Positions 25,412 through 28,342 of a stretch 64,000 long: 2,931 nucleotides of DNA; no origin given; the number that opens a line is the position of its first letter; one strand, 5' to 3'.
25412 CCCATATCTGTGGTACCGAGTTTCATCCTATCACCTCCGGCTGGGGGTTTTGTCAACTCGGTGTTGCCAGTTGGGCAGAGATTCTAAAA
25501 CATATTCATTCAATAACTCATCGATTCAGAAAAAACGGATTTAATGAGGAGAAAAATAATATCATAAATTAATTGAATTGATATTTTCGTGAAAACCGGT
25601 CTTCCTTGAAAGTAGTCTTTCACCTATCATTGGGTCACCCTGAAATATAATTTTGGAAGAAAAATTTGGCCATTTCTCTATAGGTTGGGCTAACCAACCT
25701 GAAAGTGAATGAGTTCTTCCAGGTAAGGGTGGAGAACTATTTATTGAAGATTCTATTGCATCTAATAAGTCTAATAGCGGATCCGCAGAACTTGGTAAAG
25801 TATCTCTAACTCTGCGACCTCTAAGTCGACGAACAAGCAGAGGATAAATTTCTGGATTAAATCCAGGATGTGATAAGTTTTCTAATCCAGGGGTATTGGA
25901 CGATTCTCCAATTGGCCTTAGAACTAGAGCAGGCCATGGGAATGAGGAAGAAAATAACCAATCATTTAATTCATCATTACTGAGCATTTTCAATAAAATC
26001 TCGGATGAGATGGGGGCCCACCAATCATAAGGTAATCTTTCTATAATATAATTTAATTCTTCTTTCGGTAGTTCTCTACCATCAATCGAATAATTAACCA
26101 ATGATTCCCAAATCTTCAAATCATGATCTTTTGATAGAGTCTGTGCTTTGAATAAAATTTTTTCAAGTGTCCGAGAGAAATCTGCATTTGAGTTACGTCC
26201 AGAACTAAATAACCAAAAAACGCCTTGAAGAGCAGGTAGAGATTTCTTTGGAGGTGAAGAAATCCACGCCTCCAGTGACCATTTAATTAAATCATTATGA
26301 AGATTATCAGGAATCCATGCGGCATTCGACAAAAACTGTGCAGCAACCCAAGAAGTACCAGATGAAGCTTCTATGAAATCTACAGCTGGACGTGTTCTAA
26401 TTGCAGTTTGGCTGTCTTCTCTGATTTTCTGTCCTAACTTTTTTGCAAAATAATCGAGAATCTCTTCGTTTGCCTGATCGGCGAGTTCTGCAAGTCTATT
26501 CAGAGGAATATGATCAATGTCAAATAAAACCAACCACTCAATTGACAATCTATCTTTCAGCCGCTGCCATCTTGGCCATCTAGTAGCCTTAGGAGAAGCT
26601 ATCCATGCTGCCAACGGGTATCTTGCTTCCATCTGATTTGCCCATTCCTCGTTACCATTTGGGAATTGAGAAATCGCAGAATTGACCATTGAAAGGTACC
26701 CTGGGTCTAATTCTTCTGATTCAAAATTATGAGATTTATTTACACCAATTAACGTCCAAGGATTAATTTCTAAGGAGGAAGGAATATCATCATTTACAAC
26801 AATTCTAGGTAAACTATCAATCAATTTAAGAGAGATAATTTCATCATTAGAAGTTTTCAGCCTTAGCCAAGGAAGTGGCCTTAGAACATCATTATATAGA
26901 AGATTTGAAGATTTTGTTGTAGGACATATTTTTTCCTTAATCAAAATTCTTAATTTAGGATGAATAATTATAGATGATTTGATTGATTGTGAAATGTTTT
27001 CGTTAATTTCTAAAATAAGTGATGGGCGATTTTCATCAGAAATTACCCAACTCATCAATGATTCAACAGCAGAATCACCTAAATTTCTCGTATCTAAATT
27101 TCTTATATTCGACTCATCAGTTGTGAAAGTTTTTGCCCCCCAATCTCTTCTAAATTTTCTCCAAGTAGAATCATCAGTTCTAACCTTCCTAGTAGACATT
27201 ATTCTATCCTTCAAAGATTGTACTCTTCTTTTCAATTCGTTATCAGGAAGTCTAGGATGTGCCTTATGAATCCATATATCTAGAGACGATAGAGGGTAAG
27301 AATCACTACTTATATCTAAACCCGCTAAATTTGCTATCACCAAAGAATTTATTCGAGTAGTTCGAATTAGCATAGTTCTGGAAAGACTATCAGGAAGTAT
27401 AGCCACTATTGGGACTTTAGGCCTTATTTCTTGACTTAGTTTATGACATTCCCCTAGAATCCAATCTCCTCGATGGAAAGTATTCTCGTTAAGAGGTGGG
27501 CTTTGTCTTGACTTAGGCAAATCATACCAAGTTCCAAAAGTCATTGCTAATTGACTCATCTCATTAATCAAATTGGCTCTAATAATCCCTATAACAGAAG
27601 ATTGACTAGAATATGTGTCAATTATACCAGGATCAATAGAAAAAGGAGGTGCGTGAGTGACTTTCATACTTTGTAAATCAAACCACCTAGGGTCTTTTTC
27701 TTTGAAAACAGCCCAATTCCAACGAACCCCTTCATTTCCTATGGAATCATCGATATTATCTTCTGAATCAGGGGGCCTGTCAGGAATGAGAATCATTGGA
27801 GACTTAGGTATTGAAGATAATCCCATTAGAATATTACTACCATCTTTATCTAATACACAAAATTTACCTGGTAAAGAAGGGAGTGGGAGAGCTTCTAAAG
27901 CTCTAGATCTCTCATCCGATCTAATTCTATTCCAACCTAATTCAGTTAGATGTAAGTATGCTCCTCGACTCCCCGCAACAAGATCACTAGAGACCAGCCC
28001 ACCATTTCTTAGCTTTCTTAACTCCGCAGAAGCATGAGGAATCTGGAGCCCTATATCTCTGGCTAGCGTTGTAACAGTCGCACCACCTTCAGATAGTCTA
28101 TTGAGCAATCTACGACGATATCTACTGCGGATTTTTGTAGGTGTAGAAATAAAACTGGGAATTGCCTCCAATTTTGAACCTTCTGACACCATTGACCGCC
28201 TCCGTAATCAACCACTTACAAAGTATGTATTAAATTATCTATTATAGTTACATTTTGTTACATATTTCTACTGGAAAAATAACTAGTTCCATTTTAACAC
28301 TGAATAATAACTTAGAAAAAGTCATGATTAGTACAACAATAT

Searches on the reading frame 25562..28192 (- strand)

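Call 93: search_protein_families(library=pfam, proteins=[window:25562-28192:-], max_evalue=0.001)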
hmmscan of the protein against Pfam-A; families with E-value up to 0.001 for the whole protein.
window:25562-28192:- (876 aa): 2 families
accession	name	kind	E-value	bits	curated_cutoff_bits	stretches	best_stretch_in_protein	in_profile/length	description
PF01022.26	HTH_5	-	0.0004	20.6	22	1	26-69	4-47/47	Bacterial regulatory protein, arsR family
PF12840.13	HTH_20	-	0.00087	19.7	27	0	24-67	4-48/51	Helix-turn-helix domain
